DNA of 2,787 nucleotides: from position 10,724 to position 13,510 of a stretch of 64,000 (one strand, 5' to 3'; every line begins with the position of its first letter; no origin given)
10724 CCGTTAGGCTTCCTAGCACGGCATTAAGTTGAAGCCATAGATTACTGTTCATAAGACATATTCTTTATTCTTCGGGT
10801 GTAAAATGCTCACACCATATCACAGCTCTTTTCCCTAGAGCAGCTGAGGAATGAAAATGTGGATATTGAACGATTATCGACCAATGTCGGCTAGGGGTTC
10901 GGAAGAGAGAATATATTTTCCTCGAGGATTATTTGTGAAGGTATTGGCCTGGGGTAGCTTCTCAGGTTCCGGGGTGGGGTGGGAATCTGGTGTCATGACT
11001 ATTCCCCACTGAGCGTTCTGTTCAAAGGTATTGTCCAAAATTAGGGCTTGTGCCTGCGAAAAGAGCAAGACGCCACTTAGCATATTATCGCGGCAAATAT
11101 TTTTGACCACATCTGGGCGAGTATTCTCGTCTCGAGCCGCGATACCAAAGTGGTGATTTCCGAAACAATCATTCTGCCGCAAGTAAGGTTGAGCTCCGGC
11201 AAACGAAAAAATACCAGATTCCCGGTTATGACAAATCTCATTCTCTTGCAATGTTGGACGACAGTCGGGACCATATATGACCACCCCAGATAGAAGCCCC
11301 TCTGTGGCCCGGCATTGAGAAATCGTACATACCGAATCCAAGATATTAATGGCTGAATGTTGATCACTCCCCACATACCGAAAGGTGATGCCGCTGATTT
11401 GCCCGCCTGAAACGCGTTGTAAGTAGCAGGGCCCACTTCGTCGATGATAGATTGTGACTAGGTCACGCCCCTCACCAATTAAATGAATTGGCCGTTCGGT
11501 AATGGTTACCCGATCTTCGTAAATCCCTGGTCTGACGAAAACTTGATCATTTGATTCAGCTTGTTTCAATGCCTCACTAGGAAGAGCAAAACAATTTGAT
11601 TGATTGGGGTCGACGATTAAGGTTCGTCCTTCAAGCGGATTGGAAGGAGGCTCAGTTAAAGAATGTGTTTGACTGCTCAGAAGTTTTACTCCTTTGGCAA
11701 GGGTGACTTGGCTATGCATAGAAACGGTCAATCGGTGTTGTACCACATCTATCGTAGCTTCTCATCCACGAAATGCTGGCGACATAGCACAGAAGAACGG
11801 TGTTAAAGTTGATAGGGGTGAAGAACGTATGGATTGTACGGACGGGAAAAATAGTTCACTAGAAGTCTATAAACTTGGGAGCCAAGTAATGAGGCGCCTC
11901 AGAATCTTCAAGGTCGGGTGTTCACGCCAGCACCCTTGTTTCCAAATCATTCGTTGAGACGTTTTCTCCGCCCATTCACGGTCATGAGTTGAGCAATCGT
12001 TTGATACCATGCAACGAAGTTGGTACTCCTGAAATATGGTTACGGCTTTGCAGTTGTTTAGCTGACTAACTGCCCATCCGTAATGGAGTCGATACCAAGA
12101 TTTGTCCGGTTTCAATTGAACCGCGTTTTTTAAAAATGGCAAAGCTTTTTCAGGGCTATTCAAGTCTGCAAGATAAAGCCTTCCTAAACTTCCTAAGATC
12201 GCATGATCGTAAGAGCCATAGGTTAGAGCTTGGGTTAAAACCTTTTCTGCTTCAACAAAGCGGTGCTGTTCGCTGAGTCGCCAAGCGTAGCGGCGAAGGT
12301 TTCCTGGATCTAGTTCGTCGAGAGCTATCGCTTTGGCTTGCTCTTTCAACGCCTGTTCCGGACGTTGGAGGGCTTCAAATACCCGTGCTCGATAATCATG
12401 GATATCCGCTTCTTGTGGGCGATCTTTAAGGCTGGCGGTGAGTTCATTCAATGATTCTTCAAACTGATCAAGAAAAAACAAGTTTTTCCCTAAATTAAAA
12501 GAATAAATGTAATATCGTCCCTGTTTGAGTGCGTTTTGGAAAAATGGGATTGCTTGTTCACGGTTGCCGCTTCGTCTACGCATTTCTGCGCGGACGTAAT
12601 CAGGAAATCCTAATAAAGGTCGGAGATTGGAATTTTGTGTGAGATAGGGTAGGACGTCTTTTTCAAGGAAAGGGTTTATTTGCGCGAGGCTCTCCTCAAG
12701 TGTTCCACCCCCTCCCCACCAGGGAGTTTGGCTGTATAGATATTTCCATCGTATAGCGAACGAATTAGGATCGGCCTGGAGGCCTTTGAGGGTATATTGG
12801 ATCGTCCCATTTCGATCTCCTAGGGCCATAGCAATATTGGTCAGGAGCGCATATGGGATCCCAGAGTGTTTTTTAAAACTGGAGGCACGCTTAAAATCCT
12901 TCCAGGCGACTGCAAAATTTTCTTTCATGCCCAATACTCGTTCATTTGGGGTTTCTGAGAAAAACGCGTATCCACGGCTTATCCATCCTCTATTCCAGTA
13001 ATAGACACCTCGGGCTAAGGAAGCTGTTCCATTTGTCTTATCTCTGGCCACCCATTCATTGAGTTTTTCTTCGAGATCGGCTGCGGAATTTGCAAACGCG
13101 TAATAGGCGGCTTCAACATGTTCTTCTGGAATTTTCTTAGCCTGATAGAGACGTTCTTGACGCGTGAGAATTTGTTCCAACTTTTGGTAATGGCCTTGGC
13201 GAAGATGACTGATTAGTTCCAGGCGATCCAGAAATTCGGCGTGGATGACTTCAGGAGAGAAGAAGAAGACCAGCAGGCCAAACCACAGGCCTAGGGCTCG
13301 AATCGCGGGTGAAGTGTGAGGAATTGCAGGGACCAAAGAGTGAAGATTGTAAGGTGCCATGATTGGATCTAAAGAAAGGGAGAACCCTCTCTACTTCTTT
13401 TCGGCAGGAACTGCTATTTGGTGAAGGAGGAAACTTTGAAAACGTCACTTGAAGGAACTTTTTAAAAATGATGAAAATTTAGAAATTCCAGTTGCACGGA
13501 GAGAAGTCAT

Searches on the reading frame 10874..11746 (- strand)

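Call 22: search_protein_families(library=pfam, proteins=[window:10874-11746:-], max_evalue=0.00001)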
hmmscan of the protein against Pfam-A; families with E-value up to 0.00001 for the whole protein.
window:10874-11746:- (290 aa): 2 families
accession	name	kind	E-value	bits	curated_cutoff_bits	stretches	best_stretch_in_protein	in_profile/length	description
PF13229.12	Beta_helix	-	6.9e-16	58.7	25.9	1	113-252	9-145/158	Right handed beta helix region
PF05048.19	NosD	-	4.3e-08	33.3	23.6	1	106-245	18-173/212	Periplasmic copper-binding protein (NosD)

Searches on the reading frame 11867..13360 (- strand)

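Call 22: search_protein_families(library=pfam, proteins=[window:11867-13360:-], max_evalue=0.00001)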
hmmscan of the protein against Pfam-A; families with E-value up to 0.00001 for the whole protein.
window:11867-13360:- (497 aa): 6 families
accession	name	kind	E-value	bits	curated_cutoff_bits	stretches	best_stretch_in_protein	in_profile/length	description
PF07719.23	TPR_2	-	1.5e-09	37.7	27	0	318-349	1-32/34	Tetratricopeptide repeat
PF14559.12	TPR_19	-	1.4e-08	35.3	25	0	264-326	4-67/68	Tetratricopeptide repeat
PF13432.12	TPR_16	-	9.1e-08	32.8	32.7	0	289-352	2-62/65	Tetratricopeptide repeat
PF13176.12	TPR_7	-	5.6e-07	29.6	27.9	0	258-279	6-29/36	Tetratricopeptide repeat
PF13424.12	TPR_12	-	1.6e-06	28.6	30.1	0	298-349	24-76/77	Tetratricopeptide repeat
PF13181.12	TPR_8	-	4.7e-06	26.8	25.7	0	389-419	4-33/34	Tetratricopeptide repeat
